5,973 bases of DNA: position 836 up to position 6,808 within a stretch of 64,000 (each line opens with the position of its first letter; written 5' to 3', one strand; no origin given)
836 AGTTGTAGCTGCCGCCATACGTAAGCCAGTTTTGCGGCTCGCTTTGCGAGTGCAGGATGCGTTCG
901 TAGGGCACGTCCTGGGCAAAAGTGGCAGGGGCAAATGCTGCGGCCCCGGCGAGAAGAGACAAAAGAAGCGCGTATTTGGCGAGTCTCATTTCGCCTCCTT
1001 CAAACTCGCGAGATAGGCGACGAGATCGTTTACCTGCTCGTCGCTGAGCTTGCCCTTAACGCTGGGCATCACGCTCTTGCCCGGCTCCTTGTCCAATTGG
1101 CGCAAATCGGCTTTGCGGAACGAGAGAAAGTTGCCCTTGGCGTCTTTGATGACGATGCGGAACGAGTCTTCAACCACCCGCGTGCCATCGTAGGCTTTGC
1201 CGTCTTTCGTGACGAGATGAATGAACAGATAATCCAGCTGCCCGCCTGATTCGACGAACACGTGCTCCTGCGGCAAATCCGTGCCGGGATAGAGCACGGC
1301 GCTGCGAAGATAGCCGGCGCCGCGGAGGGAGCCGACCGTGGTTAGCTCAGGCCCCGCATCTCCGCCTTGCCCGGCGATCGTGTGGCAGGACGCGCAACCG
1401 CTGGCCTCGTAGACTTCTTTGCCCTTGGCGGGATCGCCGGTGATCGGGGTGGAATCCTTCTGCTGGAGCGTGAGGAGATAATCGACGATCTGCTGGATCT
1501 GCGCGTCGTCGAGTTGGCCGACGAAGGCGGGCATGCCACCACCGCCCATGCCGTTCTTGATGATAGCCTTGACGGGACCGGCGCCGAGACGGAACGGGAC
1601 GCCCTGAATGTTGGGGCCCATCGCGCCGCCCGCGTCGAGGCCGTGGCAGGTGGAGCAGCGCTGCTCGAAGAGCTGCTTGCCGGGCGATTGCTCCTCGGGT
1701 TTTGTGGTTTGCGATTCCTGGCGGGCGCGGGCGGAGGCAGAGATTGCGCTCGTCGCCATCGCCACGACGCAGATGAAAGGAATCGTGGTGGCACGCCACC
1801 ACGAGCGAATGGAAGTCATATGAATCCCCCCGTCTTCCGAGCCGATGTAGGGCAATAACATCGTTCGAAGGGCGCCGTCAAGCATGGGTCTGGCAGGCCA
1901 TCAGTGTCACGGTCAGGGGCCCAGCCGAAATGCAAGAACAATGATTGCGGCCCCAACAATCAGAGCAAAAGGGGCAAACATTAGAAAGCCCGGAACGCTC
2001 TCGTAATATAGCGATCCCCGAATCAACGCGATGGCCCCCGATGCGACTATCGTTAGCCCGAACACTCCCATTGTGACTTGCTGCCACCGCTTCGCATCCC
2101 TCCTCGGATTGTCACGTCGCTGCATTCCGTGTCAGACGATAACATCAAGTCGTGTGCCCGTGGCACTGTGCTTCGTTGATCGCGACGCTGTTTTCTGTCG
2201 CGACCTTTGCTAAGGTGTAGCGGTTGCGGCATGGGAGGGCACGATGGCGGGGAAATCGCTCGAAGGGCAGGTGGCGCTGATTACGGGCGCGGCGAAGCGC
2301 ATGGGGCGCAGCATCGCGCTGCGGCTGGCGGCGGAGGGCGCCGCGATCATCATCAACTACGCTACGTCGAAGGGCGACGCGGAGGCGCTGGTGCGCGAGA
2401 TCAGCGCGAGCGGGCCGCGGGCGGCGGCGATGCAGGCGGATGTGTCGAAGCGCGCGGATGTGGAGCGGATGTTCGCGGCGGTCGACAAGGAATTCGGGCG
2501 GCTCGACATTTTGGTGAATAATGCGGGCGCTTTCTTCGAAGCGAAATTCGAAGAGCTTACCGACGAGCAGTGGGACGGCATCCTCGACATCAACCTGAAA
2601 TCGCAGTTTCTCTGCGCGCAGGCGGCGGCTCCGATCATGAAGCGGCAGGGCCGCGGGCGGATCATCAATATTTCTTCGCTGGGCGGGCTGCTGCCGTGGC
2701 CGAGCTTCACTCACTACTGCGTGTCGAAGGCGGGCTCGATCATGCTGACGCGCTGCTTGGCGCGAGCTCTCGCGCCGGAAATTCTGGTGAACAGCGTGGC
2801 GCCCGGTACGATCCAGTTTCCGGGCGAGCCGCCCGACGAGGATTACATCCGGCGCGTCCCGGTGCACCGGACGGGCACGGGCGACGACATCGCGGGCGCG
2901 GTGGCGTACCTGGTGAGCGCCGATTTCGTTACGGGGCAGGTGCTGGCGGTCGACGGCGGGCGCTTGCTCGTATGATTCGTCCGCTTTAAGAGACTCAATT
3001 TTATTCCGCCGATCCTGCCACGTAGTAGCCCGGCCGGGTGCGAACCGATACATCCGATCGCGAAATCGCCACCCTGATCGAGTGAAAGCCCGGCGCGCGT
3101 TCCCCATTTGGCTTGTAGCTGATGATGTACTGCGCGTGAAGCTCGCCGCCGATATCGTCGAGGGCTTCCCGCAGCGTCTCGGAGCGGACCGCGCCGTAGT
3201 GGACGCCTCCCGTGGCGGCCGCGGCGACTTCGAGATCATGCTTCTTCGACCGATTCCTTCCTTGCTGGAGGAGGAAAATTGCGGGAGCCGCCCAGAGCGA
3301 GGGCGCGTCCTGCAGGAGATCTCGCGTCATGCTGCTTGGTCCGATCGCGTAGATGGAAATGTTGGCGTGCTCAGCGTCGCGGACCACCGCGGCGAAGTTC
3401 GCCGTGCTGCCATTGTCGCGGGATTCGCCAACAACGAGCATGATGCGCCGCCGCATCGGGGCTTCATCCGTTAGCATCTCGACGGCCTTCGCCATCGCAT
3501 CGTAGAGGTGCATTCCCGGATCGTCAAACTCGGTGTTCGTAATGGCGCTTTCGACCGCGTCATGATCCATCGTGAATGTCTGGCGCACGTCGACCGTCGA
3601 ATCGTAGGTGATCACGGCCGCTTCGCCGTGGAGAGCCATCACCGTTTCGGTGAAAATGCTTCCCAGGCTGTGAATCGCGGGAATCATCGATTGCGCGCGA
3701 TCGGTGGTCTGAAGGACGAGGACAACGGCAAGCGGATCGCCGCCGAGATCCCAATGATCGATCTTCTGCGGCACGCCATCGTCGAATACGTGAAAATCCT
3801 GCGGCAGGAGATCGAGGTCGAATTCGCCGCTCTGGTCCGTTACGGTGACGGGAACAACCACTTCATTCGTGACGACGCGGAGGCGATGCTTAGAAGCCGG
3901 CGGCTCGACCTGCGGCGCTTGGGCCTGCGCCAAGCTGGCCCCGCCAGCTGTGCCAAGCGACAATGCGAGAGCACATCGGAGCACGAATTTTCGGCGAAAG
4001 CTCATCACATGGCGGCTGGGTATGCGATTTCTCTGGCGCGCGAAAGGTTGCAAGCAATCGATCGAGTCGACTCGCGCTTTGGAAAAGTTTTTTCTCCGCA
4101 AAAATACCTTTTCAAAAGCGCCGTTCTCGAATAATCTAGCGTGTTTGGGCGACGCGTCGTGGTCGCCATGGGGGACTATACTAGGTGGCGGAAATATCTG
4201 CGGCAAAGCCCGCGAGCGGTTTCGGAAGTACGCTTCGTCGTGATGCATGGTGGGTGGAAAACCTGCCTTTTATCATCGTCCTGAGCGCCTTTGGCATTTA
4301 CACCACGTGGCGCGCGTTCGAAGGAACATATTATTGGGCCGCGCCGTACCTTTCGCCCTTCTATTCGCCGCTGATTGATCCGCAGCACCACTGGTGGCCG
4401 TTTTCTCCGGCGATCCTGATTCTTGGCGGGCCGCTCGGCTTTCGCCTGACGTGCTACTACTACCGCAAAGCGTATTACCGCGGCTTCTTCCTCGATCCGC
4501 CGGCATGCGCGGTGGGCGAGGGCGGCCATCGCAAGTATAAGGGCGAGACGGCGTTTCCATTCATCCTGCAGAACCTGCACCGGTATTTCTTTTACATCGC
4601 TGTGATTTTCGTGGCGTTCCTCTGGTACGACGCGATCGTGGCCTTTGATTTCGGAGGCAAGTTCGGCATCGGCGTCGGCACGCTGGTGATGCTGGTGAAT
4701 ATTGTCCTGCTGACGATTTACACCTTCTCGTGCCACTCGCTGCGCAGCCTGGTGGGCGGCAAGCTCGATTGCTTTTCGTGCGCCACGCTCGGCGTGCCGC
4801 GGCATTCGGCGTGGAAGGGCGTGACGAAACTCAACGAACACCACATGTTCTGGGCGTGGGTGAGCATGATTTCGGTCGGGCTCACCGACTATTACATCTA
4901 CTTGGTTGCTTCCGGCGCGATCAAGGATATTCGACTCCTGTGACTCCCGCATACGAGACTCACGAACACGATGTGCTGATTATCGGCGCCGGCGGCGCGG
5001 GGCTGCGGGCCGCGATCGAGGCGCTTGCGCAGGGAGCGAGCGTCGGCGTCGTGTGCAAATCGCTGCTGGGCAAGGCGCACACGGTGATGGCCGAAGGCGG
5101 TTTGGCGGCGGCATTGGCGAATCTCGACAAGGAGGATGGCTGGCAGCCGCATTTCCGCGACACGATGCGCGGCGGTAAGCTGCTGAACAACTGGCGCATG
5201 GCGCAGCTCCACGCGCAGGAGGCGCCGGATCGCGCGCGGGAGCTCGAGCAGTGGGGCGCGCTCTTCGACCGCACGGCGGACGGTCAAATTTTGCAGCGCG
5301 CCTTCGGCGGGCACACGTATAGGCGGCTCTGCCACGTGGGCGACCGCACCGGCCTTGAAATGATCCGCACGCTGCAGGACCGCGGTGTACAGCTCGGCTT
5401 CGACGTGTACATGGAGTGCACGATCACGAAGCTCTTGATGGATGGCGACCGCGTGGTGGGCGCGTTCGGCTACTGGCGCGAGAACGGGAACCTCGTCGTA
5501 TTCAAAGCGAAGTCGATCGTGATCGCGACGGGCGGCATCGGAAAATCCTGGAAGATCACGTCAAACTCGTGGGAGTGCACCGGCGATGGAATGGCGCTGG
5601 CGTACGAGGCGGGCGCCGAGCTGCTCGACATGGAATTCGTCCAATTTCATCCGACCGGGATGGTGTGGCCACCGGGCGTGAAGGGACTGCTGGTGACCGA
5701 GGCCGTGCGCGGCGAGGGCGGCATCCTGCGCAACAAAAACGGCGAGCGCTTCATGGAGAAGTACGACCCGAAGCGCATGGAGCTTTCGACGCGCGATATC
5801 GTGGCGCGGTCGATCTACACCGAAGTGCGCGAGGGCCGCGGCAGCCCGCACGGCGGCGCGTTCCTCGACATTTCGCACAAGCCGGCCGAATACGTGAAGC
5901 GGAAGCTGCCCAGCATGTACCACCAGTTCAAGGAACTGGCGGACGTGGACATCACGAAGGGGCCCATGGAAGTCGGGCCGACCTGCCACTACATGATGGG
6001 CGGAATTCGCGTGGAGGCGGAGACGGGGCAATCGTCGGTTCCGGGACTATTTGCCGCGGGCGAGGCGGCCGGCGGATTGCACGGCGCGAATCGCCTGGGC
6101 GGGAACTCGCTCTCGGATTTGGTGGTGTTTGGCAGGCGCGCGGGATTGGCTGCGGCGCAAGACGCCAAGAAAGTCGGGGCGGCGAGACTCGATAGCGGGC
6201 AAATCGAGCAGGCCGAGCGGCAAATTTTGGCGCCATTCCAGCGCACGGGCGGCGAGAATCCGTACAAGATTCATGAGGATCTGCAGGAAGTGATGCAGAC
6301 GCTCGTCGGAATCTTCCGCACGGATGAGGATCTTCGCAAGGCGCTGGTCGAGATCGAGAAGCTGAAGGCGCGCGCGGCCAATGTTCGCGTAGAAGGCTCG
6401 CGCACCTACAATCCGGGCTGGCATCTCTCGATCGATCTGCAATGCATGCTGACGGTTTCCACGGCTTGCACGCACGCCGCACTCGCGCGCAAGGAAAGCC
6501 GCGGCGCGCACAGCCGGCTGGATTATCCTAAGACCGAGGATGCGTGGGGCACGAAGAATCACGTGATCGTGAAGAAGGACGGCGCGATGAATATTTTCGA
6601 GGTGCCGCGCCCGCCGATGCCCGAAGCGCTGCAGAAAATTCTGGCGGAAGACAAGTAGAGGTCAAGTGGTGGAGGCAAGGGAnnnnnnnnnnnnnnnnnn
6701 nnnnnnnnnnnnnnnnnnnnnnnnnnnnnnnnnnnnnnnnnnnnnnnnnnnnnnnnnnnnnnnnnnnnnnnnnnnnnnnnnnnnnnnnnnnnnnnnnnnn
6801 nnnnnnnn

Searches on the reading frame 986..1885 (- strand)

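Call 10: search_protein_families(library=pfam, proteins=[window:986-1885:-], max_evalue=0.001)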
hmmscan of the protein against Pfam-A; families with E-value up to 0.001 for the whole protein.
window:986-1885:- (299 aa): 3 families
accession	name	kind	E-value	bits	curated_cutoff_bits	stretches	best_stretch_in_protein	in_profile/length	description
PF13442.11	Cytochrome_CBB3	-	1.5e-26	92.9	27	2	67-137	4-68/68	Cytochrome C oxidase, cbb3-type, subunit III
PF00034.26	Cytochrom_C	-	1.9e-26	93.6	21.3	2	68-140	3-89/90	Cytochrome c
PF14495.11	Cytochrom_C550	-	0.00031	20.9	27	0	52-81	12-41/136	Cytochrome c-550 domain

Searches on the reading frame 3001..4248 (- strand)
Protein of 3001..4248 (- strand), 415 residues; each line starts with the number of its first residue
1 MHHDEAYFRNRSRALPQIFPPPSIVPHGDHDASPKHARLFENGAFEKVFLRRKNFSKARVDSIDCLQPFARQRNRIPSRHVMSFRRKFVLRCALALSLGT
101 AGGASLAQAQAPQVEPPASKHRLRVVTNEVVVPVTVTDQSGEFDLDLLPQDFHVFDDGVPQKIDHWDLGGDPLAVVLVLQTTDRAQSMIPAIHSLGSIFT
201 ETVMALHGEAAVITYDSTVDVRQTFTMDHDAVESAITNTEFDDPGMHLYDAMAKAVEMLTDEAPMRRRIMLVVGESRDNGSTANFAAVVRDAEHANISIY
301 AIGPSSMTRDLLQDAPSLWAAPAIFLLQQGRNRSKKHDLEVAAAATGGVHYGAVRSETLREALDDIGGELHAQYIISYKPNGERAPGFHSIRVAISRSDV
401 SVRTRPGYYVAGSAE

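Call 10: search_protein_families(library=pfam, proteins=[window:3001-4248:-], max_evalue=0.001)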
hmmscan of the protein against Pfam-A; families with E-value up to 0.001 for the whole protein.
window:3001-4248:- (415 aa): 2 families
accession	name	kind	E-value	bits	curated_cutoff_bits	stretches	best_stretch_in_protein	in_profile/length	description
PF13519.12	VWA_2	-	5.6e-06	27.4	27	1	205-273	36-104/107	von Willebrand factor type A domain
PF00092.34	VWA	-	1.6e-05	25.6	23.8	1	210-310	40-145/174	von Willebrand factor type A domain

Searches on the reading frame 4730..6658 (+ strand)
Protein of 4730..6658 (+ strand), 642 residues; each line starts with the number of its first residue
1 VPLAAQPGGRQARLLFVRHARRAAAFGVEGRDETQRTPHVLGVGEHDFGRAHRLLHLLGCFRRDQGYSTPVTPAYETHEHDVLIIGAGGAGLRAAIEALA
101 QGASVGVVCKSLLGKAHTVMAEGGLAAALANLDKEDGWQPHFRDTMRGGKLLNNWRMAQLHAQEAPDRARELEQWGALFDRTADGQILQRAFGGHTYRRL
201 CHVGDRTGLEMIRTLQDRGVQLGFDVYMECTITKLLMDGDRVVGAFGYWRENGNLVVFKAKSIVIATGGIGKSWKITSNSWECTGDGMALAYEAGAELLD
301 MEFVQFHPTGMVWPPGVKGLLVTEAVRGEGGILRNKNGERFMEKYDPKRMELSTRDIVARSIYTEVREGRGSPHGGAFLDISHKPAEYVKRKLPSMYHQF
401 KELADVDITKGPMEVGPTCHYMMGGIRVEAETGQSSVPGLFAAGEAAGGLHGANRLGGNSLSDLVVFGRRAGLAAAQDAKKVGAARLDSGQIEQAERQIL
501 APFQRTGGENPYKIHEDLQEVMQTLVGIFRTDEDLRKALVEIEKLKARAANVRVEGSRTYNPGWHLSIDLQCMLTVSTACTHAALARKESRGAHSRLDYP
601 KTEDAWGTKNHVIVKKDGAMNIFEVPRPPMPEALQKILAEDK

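Call 10: search_protein_families(library=pfam, proteins=[window:4730-6658:+], max_evalue=0.001)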
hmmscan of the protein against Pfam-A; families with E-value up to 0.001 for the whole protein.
window:4730-6658:+ (642 aa): 5 families
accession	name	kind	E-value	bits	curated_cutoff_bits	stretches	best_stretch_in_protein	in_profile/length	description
PF00890.30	FAD_binding_2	-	3.1e-95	320.2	20.4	1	81-461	1-414/414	FAD binding domain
PF02910.25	Succ_DH_flav_C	-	4.3e-26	91.8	20.8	1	515-613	1-100/130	Fumarate reductase flavoprotein C-term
PF03486.20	HI0933_like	-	9.1e-08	32.3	50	0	80-110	1-31/244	HI0933-like protein Rossmann domain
PF01266.30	DAO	-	4.2e-07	30.3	27.9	1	81-269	1-204/353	FAD dependent oxidoreductase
PF07992.20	Pyr_redox_2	-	3.1e-06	27.3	26.1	1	80-269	1-109/291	Pyridine nucleotide-disulphide oxidoreductase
